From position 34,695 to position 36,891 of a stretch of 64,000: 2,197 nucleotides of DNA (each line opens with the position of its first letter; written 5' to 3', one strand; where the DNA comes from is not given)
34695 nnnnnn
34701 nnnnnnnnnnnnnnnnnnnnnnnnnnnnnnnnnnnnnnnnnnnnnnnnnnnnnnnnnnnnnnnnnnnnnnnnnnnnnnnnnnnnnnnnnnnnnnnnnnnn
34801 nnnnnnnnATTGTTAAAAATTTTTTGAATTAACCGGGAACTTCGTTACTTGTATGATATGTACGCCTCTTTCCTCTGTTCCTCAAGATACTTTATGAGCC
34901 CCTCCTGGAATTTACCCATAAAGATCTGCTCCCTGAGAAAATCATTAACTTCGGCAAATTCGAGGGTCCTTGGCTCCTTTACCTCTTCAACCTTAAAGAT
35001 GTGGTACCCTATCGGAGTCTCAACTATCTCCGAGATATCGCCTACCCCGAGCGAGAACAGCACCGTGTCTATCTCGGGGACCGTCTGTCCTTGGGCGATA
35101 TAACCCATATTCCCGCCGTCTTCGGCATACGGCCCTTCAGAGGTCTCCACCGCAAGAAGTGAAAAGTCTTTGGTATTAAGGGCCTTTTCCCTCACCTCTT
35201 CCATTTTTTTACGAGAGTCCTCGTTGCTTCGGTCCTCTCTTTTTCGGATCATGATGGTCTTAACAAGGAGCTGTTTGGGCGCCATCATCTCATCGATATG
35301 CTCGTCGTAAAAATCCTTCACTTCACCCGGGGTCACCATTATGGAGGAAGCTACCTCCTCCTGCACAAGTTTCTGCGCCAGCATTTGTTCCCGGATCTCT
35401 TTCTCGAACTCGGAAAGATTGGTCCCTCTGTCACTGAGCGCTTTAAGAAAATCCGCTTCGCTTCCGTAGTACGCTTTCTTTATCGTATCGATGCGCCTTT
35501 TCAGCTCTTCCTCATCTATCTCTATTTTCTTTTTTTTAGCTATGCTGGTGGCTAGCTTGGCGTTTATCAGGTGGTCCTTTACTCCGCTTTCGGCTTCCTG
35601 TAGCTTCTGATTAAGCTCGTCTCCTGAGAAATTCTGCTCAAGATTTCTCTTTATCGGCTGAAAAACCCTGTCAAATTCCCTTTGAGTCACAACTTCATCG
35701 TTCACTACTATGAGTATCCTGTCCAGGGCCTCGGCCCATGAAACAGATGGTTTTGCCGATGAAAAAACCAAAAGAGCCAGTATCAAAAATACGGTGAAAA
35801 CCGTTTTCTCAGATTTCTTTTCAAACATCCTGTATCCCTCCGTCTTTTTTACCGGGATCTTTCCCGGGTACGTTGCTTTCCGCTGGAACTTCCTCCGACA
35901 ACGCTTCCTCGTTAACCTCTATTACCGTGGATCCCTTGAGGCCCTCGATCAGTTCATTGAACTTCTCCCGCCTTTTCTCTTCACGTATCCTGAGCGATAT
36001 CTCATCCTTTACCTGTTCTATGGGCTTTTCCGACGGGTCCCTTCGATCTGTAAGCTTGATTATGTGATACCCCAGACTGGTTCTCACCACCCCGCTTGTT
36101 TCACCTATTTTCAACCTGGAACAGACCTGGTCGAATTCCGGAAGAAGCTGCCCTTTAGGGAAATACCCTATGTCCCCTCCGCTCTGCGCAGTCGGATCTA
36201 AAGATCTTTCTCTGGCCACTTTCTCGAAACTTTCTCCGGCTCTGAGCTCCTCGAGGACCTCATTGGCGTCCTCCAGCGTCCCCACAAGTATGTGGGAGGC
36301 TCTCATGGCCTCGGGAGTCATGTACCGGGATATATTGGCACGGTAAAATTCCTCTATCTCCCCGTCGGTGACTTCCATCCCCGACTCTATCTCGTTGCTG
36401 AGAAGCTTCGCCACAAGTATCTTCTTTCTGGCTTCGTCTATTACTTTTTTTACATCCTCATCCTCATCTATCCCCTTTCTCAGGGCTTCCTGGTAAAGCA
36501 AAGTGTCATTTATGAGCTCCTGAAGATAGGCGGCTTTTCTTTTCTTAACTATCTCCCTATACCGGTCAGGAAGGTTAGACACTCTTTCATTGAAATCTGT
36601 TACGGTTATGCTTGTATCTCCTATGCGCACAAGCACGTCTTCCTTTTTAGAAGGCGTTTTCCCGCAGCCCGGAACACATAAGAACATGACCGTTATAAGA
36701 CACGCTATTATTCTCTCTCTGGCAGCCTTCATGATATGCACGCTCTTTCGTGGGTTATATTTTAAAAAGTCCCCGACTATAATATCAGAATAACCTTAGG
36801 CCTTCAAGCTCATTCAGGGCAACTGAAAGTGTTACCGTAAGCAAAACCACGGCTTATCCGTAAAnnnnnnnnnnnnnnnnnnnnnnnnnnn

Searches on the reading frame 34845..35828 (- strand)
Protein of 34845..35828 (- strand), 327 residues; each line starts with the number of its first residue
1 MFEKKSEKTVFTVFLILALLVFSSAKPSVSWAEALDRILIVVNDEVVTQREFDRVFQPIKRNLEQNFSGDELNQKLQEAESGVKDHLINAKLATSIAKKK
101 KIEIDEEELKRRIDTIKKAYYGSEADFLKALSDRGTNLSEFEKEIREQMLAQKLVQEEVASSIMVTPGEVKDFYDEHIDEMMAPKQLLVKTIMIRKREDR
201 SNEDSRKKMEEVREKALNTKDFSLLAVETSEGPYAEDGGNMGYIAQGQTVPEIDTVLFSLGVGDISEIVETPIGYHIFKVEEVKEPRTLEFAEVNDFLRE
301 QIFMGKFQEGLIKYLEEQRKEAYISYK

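Call 56: search_protein_families(library=pfam, proteins=[window:34845-35828:-], max_evalue=0.00001)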
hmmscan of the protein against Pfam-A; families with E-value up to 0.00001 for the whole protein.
window:34845-35828:- (327 aa): 7 families
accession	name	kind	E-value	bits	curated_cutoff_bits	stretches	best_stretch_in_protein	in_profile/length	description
PF00639.27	Rotamase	-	3.2e-20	73.3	21.7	1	195-281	5-96/97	PPIC-type PPIASE domain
PF13616.12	Rotamase_3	-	1.5e-19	71.1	22.5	1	183-283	12-115/116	PPIC-type PPIASE domain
PF13624.11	SurA_N_3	-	8.8e-17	61.8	27.2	1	2-154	5-161/162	SurA-like N-terminal domain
PF13145.12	Rotamase_2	-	1.9e-16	61.4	27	1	165-295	1-120/121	PPIC-type PPIASE domain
PF09312.16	SurA_N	-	2.6e-14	53.8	30.8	1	35-154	1-117/118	SurA N-terminal domain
PF13623.11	SurA_N_2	-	2.2e-09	37.8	28.5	1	6-116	8-122/145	SurA-like N-terminal domain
PF05698.19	Trigger_C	-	6.5e-06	26.7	22.7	1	49-155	47-161/162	Bacterial trigger factor protein (TF) C-terminus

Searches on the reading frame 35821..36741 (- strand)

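Call 56: search_protein_families(library=pfam, proteins=[window:35821-36741:-], max_evalue=0.00001)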
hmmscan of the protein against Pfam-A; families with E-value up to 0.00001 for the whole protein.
window:35821-36741:- (306 aa): 5 families
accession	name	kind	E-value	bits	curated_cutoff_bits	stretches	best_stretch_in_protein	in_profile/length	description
PF13616.12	Rotamase_3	-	3e-21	76.6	22.5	1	146-234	16-116/116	PPIC-type PPIASE domain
PF00639.27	Rotamase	-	3.8e-21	76.3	21.7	1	157-232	20-97/97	PPIC-type PPIASE domain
PF13145.12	Rotamase_2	-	1.2e-20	75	27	1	124-246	1-121/121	PPIC-type PPIASE domain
PF13624.11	SurA_N_3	-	1.2e-09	38.6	27.2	1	10-102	15-118/162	SurA-like N-terminal domain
PF13623.11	SurA_N_2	-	7.6e-06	26.3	28.5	0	12-102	15-120/145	SurA-like N-terminal domain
